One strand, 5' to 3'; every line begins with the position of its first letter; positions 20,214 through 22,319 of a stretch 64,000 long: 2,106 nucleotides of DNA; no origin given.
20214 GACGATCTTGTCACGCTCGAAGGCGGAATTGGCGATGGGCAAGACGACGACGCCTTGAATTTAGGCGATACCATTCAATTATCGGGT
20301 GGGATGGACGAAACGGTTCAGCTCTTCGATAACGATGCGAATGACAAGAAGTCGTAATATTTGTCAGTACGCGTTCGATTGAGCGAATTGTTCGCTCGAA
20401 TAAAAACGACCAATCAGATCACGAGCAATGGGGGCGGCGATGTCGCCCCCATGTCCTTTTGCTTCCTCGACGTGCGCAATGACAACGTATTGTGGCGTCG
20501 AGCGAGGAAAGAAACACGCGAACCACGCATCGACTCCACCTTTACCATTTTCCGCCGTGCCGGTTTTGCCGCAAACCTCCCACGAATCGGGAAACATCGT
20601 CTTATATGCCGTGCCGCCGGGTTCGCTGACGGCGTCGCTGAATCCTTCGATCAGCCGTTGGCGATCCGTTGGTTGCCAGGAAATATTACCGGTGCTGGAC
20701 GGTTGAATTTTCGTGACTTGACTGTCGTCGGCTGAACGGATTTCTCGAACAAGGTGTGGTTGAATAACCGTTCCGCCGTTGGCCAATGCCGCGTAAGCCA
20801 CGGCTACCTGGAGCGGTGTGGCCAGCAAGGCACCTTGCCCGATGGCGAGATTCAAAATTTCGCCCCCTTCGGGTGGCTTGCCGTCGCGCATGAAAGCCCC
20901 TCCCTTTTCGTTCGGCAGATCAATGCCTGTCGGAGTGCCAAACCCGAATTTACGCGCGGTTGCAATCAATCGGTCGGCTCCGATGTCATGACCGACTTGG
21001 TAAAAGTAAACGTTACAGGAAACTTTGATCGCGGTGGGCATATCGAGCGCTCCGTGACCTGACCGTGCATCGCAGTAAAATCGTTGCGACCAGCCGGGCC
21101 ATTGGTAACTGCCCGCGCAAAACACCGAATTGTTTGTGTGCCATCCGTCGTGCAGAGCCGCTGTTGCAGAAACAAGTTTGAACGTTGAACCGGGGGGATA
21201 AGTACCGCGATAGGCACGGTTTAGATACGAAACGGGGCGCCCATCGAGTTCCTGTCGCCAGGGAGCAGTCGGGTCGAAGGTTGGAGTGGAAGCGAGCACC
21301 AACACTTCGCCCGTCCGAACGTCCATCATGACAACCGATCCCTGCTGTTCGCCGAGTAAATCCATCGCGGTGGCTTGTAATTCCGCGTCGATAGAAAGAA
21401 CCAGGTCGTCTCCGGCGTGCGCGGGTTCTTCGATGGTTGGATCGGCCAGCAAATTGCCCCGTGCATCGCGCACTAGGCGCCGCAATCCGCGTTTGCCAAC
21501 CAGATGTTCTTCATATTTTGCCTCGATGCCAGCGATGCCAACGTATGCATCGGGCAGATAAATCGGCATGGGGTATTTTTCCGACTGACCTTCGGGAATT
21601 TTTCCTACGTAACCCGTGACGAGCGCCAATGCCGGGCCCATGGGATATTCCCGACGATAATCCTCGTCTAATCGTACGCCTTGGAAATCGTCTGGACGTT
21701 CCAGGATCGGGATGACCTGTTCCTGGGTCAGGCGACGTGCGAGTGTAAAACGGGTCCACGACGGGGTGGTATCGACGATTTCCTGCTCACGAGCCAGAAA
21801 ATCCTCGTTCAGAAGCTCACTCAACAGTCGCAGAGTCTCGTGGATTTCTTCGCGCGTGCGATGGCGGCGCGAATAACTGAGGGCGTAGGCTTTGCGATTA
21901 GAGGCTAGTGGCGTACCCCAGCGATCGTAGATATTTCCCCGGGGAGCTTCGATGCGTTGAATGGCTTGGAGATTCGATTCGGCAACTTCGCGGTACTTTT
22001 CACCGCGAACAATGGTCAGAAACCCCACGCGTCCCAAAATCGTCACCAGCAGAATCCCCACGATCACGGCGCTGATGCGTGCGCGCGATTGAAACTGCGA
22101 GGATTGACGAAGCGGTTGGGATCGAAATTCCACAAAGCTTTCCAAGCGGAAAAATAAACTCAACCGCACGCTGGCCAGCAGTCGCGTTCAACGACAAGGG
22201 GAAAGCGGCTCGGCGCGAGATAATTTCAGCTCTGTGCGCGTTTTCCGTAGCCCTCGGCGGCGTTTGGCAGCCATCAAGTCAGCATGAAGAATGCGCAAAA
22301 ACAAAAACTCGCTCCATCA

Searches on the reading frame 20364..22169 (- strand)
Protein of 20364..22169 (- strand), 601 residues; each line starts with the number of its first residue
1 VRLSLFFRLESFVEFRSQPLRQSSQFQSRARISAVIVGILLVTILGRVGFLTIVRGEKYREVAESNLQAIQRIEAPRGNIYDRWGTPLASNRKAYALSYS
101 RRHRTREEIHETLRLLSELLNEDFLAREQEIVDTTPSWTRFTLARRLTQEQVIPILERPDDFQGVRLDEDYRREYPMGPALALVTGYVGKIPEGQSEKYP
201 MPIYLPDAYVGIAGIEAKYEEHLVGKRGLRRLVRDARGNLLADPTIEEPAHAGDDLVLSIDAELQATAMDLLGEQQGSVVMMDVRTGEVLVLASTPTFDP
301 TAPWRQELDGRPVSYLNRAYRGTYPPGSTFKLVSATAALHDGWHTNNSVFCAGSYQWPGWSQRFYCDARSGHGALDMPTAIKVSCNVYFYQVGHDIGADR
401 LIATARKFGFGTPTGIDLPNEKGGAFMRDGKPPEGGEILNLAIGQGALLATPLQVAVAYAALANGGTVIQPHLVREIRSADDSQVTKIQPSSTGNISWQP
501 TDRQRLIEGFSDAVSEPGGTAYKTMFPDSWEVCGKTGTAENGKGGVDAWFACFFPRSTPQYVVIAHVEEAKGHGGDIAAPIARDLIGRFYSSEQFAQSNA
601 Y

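Call 49: search_protein_families(library=ncbifam, proteins=[window:20364-22169:-], max_evalue=0.00001)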
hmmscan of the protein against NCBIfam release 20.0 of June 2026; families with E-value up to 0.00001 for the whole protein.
window:20364-22169:- (601 aa): 20 families
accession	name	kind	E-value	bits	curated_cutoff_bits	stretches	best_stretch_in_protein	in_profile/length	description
TIGR03423.1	pbp2_mrdA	equivalog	1.9e-144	482.5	455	1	29-590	2-591/593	penicillin-binding protein 2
NF008061.0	PRK10795.1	equivalog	2.5e-73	247.7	962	1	22-540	14-550/634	peptidoglycan DD-transpeptidase MrdA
TIGR02214.1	spoVD_pbp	equivalog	5.6e-72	243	688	1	34-586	5-551/636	stage V sporulation protein D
NF051842.1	PBP4_5_Efaec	equivalog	1.3e-49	169.1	700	1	69-575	157-653/668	penicillin-binding protein PBP4(5)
NF038278.1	strep_PBP2B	exception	1.6e-33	116.1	975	3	397-541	472-618/678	penicillin-binding protein PBP2B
NF011685.0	PRK15105.1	subfamily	5.2e-33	114.5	737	1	36-587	30-555/588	peptidoglycan glycosyltransferase FtsI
NF053573.1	PBP2_PenA_Neis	exception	2e-32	112.5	1105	1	23-587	19-558/572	peptidoglycan D,D-transpeptidase PBP2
NF000237.1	MECA_PBP2A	equivalog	7.5e-31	107.1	750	1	69-496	143-568/668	PBP2a family beta-lactam-resistant peptidoglycan transpeptidase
NF038271.1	strep_PBP2X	exception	2.4e-28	98.8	1050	1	209-490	211-496/750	penicillin-binding protein PBP2X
NF000408.1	MECA2_pure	exception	2.4e-26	92.2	1525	1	168-479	236-555/668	PBP2a family beta-lactam-resistant peptidoglycan transpeptidase MecA2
NF000409.1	MECA_pure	exception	4.6e-26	91.5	1490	1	70-479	144-555/668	PBP2a family beta-lactam-resistant peptidoglycan transpeptidase MecA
TIGR02074.1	PBP_1a_fam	subfamily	1.5e-25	90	508.75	1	273-585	256-528/535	PBP1A family penicillin-binding protein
NF000407.1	MECC_PBP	exception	2.3e-25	89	1500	1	70-479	141-552/665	PBP2a family beta-lactam-resistant peptidoglycan transpeptidase MecC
NF000406.1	MECB_PBP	exception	2.6e-24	85.6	1450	1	167-476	234-557/674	PBP2a family beta-lactam-resistant peptidoglycan transpeptidase MecB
NF000410.1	MECA1_pure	exception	2.1e-23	82.3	1480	1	169-479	236-553/666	PBP2a family beta-lactam-resistant peptidoglycan transpeptidase MecA1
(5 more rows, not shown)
